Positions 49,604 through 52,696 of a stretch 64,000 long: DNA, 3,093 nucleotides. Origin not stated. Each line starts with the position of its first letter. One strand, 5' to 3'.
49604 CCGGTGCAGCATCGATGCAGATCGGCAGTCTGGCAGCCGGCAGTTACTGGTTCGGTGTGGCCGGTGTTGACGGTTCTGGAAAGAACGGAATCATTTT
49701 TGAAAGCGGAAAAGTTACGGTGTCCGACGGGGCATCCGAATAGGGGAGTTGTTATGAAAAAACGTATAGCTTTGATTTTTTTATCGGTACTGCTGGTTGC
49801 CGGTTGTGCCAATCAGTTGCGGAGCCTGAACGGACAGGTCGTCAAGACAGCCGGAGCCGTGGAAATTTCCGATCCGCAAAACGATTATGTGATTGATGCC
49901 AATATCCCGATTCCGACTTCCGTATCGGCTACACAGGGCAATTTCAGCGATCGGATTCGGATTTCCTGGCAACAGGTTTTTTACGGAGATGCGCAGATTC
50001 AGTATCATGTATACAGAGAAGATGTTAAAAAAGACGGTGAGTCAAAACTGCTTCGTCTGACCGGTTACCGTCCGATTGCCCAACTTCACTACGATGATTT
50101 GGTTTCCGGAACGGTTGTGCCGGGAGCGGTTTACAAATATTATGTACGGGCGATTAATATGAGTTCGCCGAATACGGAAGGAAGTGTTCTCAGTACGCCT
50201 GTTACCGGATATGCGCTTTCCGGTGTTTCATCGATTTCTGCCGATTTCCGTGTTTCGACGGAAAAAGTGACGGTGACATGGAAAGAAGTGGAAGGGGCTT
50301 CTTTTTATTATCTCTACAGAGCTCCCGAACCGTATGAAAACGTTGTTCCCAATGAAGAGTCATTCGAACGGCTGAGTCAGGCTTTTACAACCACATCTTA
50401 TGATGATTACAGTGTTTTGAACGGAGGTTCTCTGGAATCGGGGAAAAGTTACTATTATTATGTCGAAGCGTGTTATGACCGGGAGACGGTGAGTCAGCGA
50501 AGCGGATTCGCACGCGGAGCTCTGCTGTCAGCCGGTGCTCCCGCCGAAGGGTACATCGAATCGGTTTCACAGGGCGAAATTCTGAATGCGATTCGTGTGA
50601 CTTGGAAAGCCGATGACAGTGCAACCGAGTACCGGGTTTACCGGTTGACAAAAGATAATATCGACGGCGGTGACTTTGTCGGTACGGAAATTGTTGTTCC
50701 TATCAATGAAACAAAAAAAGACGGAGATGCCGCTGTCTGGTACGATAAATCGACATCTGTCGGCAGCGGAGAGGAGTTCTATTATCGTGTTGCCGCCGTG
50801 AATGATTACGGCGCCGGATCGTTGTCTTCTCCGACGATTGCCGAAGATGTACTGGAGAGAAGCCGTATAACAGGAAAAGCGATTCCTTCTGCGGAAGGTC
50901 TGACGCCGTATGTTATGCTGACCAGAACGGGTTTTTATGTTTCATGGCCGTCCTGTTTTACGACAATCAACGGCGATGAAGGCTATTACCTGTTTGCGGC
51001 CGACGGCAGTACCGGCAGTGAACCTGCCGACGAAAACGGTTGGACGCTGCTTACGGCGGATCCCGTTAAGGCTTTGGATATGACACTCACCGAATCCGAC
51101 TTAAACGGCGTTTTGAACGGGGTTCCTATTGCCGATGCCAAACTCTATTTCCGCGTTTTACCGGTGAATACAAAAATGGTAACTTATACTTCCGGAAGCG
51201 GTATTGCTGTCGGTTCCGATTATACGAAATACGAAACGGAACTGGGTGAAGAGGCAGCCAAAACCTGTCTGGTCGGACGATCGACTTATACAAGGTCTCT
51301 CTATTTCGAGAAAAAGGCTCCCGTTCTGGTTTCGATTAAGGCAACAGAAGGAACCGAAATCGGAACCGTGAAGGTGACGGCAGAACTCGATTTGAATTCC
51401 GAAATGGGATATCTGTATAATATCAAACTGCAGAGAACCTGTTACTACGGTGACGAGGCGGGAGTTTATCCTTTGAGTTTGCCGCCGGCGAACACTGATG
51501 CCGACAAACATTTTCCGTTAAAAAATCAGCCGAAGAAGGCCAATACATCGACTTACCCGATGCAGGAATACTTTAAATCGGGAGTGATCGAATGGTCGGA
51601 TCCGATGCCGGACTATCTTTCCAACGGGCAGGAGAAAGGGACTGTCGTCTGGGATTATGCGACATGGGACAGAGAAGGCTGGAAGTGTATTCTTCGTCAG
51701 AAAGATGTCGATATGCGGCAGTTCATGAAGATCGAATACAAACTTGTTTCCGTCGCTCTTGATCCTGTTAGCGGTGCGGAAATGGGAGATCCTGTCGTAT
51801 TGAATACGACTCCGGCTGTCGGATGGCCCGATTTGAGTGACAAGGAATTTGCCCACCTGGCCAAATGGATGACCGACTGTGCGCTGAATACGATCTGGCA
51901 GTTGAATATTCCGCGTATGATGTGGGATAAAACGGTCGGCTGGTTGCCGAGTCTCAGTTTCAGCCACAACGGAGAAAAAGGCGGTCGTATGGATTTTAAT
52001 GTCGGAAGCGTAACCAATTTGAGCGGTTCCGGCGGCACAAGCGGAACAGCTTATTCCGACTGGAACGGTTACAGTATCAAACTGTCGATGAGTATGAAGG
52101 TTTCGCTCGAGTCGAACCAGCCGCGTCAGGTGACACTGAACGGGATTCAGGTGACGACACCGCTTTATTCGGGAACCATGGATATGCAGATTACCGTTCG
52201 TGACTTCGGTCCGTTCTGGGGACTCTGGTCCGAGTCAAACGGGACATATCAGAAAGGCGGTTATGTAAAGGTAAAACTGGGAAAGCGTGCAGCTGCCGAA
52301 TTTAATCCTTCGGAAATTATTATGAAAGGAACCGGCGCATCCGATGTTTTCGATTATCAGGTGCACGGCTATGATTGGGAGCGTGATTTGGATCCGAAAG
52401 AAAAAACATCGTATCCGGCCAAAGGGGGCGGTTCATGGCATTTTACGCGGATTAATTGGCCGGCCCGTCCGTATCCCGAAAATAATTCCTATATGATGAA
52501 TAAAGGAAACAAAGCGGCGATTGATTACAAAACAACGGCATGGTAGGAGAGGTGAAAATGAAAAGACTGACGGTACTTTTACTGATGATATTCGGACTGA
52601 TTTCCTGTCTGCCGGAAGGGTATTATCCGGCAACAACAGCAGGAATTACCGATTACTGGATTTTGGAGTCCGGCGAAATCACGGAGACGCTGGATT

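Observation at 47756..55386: Co-directional cluster of five lipoprotein genes (FN3-like and DUF5011-like repeats) with stop/start overlaps: candidate surface complex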

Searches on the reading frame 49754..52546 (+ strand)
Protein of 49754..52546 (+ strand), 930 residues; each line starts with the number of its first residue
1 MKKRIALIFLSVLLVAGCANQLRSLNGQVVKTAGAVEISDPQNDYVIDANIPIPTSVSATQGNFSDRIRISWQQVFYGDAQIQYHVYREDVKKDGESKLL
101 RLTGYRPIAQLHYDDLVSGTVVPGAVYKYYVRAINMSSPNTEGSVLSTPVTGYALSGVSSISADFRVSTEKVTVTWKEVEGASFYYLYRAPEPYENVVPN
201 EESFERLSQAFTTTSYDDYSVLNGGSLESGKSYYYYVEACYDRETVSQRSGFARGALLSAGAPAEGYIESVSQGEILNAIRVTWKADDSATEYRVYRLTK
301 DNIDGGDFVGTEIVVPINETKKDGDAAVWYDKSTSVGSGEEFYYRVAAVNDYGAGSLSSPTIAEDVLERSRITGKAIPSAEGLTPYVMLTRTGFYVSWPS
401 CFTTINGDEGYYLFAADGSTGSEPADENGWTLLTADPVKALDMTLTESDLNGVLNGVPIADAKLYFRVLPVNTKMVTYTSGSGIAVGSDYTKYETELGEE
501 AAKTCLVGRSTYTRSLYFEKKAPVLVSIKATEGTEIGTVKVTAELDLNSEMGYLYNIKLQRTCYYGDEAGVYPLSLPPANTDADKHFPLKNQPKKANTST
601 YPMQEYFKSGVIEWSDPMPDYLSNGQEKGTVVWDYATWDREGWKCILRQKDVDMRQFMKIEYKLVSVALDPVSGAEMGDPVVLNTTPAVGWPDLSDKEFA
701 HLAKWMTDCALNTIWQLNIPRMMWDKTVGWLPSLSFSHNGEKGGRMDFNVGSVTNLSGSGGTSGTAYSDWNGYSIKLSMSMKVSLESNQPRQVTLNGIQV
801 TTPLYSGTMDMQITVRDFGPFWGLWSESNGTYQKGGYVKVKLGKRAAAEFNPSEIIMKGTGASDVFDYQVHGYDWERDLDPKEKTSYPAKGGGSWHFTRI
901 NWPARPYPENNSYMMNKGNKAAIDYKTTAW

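Call 3: search_protein_families(library=pfam, proteins=[window:49754-52546:+], max_evalue=1)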
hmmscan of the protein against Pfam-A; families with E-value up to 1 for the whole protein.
window:49754-52546:+ (930 aa): 3 families
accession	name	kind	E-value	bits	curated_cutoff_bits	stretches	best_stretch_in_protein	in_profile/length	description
PF24489.1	Ig_J_second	-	0.00025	21.5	27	1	318-355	47-84/105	Tip attachment protein J second Ig-like domain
PF00041.27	fn3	-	0.00047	20.7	25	1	278-362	14-82/84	Fibronectin type III domain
PF21910.2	GH85_C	-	0.001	19.9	27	0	280-302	19-41/95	GH85 endohexosaminidases, C-terminal domain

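Call 4: search_protein_families(library=ncbifam, proteins=[window:49754-52546:+], max_evalue=1)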
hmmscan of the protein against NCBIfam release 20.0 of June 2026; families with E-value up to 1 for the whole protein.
window:49754-52546:+ (930 aa): 1 family
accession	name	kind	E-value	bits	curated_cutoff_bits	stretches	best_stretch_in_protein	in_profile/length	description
NF006384.0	PRK08628.1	equivalog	0.16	11.2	307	1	748-807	136-193/258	SDR family oxidoreductase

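Call 12: find_encoding_contigs(protein=window:49754-52546:+, flank=10000, max_places=6)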
Protein window:49754-52546:+ (930 aa): 2 contigs read that carry it; 1 place shown.
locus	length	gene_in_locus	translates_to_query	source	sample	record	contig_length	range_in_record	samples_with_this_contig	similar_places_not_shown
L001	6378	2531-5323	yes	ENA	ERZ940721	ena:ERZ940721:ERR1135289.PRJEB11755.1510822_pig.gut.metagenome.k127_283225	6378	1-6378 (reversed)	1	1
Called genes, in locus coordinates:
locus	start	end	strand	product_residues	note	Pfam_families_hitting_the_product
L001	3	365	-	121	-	?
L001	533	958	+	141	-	-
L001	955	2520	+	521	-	-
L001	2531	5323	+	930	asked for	-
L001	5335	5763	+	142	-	-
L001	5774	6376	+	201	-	?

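Call 16: find_homologous_proteins(query=window:49754-52546:+, max_evalue=0.001)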
Query window:49754-52546:+ (930 aa): 38 proteins with E <= 0.001 among 8000 candidates.
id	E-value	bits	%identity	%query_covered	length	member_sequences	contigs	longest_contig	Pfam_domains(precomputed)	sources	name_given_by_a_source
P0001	0.0e+0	2140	100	100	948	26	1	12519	-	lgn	-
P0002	0.0e+0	1953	91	100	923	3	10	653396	-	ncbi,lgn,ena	-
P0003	0.0e+0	1938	90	100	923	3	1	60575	-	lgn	-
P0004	0.0e+0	1850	86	100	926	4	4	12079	-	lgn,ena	-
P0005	0.0e+0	1557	72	100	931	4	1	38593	-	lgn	-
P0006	0.0e+0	1514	71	100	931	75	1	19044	-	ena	-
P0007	0.0e+0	1509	71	100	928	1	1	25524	-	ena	-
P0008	0.0e+0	1508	71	100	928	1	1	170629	-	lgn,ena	-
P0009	0.0e+0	1508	71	100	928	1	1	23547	-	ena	-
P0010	0.0e+0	1506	71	100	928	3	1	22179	-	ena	-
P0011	0.0e+0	1506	71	100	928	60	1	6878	-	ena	-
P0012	0.0e+0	1506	71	100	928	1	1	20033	-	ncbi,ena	-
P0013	0.0e+0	1506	71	100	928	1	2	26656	-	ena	-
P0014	0.0e+0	1506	71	100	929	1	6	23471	-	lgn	-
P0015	0.0e+0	1505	71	100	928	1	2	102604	-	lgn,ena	-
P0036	0.0e+0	1114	56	98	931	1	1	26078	-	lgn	-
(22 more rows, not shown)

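Call 17: find_encoding_contigs(protein=P0002, flank=10000, max_places=3)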
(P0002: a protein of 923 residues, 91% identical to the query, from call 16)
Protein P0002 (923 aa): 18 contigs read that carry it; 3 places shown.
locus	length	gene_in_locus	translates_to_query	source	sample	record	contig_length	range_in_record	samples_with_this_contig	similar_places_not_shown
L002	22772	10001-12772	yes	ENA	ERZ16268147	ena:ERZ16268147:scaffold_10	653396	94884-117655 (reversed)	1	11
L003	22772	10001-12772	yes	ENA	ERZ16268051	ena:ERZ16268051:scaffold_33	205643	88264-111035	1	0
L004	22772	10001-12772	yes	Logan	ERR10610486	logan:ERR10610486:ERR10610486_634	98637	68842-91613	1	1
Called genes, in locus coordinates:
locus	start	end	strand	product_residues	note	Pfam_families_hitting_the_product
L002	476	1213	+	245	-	PF00578:AhpC-TSA, PF08534:Redoxin, PF10417:1-cysPrx_C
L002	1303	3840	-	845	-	PF00403:HMA, PF19803:DUF6286 (faint), PF00122:E1-E2_ATPase, PF00702:Hydrolase, PF00403:HMA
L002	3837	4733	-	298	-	PF00132:Hexapep (faint), PF25084:LbH_EIF2B (faint), PF25087:GMPPB_C (faint)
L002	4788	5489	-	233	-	PF01026:TatD_DNase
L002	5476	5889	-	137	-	-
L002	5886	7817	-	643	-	PF02838:Glyco_hydro_20b, PF00728:Glyco_hydro_20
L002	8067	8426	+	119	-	-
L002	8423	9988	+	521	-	-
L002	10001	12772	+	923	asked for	-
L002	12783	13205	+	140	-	-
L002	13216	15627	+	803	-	PF02494:HYR (faint), PF16403:Bact_surface_Ig-like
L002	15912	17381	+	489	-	PF08323:Glyco_transf_5, PF13439:Glyco_transf_4, PF13579:Glyco_trans_4_4, PF00534:Glycos_transf_1 (weak), PF13692:Glyco_trans_1_4 (weak)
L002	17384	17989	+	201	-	PF13489:Methyltransf_23 (weak), PF13847:Methyltransf_31, PF08241:Methyltransf_11, PF08242:Methyltransf_12, PF13649:Methyltransf_25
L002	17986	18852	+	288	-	PF09924:LPG_synthase_C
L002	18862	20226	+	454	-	PF00206:Lyase_1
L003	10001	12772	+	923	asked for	-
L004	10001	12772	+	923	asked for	-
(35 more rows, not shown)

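Call 18: find_encoding_contigs(protein=P0008, flank=10000, max_places=2)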
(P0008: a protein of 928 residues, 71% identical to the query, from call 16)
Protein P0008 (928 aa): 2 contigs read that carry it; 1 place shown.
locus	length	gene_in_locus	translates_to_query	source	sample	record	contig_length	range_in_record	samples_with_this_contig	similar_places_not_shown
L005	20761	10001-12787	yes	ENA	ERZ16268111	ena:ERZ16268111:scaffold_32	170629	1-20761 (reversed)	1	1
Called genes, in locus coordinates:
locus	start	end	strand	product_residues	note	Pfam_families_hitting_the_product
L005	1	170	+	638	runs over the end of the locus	PF00474:SSF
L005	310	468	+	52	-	PF00301:Rubredoxin, PF21349:RUBY_RBDX (faint)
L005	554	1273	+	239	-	PF00578:AhpC-TSA, PF08534:Redoxin, PF10417:1-cysPrx_C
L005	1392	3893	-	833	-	PF00403:HMA, PF19803:DUF6286 (faint), PF00122:E1-E2_ATPase, PF00702:Hydrolase, PF00403:HMA (weak)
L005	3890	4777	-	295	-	PF00132:Hexapep (faint), PF25084:LbH_EIF2B (faint), PF25087:GMPPB_C (faint)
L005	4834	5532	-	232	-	PF01026:TatD_DNase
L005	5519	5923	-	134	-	-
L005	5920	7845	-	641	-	PF02838:Glyco_hydro_20b, PF00728:Glyco_hydro_20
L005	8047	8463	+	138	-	-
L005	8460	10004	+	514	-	-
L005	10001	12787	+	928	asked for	-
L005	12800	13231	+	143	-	-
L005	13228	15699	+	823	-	PF16403:Bact_surface_Ig-like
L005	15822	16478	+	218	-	-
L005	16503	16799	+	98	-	-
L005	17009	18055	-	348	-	PF00160:Pro_isomerase, PF00254:FKBP_C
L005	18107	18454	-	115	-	-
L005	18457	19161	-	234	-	PF01791:DeoC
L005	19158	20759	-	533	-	?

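Call 19: find_encoding_contigs(protein=P0036, flank=10000, max_places=2)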
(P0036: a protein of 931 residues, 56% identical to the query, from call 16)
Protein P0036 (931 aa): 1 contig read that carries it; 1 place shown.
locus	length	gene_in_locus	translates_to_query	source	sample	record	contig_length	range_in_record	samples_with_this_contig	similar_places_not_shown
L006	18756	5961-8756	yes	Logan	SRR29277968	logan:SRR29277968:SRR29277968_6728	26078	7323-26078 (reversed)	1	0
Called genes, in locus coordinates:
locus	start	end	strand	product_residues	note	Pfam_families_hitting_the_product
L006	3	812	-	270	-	?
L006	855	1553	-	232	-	PF01026:TatD_DNase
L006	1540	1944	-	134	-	-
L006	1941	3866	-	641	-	PF02838:Glyco_hydro_20b (weak), PF00728:Glyco_hydro_20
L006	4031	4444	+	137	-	-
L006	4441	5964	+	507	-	-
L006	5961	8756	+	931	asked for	-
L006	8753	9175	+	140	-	-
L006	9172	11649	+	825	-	PF16403:Bact_surface_Ig-like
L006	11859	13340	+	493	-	PF08323:Glyco_transf_5, PF13439:Glyco_transf_4 (weak), PF13579:Glyco_trans_4_4 (weak), PF00534:Glycos_transf_1 (weak), PF13692:Glyco_trans_1_4 (weak)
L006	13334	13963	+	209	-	PF13489:Methyltransf_23 (faint), PF13847:Methyltransf_31, PF08241:Methyltransf_11, PF08242:Methyltransf_12, PF13649:Methyltransf_25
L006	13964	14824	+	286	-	PF09924:LPG_synthase_C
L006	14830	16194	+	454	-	PF00206:Lyase_1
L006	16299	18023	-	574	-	PF02690:Na_Pi_cotrans, PF01895:PhoU (weak)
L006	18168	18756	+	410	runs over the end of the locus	PF13793:Pribosyltran_N, PF00156:Pribosyltran, PF14572:Pribosyl_synth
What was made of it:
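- Checked: Three or four 4-nt overlaps do occur in relatives L005 and L006 (calls 18, 19).
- Relatives have 3-4 four-nt overlaps (calls 18, 19). Relatives have 4-nt overlaps at three or four junctions (calls 18, 19).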

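Call 21: search_solved_structures(query=window:49754-52546:+, max_evalue=1)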
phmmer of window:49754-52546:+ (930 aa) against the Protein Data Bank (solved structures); distinct sequences matched with E-value up to 1: 0.

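Call 38: search_protein_representatives(alignment_id=A1)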
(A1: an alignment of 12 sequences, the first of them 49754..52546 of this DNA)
Query: 12 sequences, 926 profile positions. Proteins with E-value up to 0.001 (for the whole library): 2349; up to 1e-10: 731; up to 1e-30: 109. The best 150 are listed.
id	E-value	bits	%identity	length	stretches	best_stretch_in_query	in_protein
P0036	0.0e+00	1586.0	-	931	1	1-926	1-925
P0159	7.6e-291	983.7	-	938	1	1-926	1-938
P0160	5.3e-178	610.2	-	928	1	1-926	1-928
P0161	1.9e-155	535.6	-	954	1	11-926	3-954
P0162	8.0e-153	526.9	-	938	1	4-915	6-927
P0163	5.9e-149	514.1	-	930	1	2-915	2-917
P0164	2.4e-144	498.9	-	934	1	1-908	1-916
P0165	5.1e-134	464.7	-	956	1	6-913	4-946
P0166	1.6e-124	433.2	-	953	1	40-912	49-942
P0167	9.5e-119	414.2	-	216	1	1-215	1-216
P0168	3.0e-115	402.6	-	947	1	40-913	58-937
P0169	2.5e-110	386.3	-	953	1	6-912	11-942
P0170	1.1e-108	380.9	-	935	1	3-910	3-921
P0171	1.7e-107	376.9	-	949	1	40-913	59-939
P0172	3.5e-88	313.0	-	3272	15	52-301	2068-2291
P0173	5.0e-86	305.9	-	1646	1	258-908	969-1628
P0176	2.9e-73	263.7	-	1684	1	259-912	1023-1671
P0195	3.4e-50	187.3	-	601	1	555-851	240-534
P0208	4.0e-43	163.9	-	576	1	538-824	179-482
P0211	1.1e-42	162.4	-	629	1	522-842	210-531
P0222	6.7e-39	149.9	-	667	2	611-841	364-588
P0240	9.3e-35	136.2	-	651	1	523-924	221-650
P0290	1.1e-27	112.8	-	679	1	555-922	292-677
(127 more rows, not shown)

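Call 39: search_protein_families(library=pfam, proteins=[P0173, P0176, P0195, P0208, P0211, P0222, P0240, P0290, P0161, P0171], max_evalue=0.01)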
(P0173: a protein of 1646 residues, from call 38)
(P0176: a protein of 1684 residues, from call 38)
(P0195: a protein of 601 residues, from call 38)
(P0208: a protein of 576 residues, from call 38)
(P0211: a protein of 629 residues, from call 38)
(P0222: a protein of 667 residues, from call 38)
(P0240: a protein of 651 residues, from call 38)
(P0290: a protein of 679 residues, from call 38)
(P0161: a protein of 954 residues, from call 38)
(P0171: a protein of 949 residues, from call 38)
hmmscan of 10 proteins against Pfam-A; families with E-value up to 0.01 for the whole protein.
P0173 (1646 aa): 3 families
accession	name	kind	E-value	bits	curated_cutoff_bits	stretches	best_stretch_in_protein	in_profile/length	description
PF19077.6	Big_13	-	1.4e-16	61.3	27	0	794-872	19-101/102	Bacterial Ig-like domain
PF07495.19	Y_Y_Y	-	8.9e-16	58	26.6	1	56-97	7-51/65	Y_Y_Y domain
PF16389.11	DUF4998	-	0.0072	16.3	29.1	0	348-383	75-110/199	Domain of unknown function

P0176 (1684 aa): 4 families
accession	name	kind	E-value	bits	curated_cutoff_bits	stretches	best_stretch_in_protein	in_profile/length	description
PF19077.6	Big_13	-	2.9e-30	105.2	27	4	132-205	23-101/102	Bacterial Ig-like domain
PF07495.19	Y_Y_Y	-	1.7e-26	92.4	26.6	2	956-1017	5-64/65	Y_Y_Y domain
PF18981.6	InlK_D3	-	0.0031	18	25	0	386-415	46-75/75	Internalin K domain (D3/D4)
PF15418.12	DUF4625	-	0.0051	17.5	27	0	981-1008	96-122/131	Domain of unknown function (DUF4625)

P0195 (601 aa): 3 families
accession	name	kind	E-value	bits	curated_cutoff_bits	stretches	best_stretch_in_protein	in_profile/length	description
PF00801.26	PKD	-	3.2e-07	30.7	23.5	1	36-97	11-68/80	PKD domain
PF18911.6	PKD_4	-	0.00048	20.6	27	0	33-99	11-73/85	PKD domain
PF16967.11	TcfC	-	0.0037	17.2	29.4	0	165-201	29-65/68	E-set like domain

P0208 (576 aa): 0 families

P0211 (629 aa): 1 family
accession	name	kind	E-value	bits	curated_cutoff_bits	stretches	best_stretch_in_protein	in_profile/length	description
PF07495.19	Y_Y_Y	-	0.00091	19.5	26.6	0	167-198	23-54/65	Y_Y_Y domain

P0222 (667 aa): 0 families

P0240 (651 aa): 0 families

P0290 (679 aa): 0 families

P0161 (954 aa): 1 family
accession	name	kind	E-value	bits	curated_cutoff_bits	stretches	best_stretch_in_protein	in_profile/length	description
PF00041.27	fn3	-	7e-05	23.4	25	0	45-107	2-59/84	Fibronectin type III domain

P0171 (949 aa): 1 family
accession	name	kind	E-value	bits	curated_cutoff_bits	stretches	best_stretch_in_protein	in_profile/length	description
PF21910.2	GH85_C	-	0.006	17.4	27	0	192-214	19-41/95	GH85 endohexosaminidases, C-terminal domain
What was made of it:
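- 51449..52543 (+): C-terminal domain of g3 (aa ~566-930), unannotated. Invariant residues include D616, W633, Y635, D639, R640, E641, W643, K644, R648, N712, R721, D769, R816, D817 and W825. The domain also occurs in ~600-aa and ~1650-aa lipoproteins behind PKD, Big_13 or Y_Y_Y domains (calls 38, 39).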

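Call 42: find_homologous_proteins(query=A3, max_evalue=1e-20)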
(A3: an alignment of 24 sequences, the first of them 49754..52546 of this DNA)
Query A3 (24 sequences) (930 aa, profile of the alignment): 44 proteins with E <= 1e-20 among 8000 candidates.
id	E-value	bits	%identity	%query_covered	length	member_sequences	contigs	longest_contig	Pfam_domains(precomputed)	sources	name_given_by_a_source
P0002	0.0e+0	1151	91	100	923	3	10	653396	-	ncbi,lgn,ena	-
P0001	0.0e+0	1150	100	100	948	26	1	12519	-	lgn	-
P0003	0.0e+0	1149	90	100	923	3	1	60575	-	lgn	-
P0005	0.0e+0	1140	72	100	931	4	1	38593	-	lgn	-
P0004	0.0e+0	1134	86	100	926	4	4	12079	-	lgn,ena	-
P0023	0.0e+0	1127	71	100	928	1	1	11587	-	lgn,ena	-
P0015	0.0e+0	1126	71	100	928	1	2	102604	-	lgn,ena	-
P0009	0.0e+0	1126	71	100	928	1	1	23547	-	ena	-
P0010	0.0e+0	1125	71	100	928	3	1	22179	-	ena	-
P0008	0.0e+0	1125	71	100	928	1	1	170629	-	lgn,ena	-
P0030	0.0e+0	1123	70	100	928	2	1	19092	-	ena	-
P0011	0.0e+0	1123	71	100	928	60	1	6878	-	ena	-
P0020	0.0e+0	1123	71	100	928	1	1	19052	-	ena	-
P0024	0.0e+0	1123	71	100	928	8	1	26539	-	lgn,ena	-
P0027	0.0e+0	1122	70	100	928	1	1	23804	-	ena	-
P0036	0.0e+0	1087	56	98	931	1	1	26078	-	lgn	-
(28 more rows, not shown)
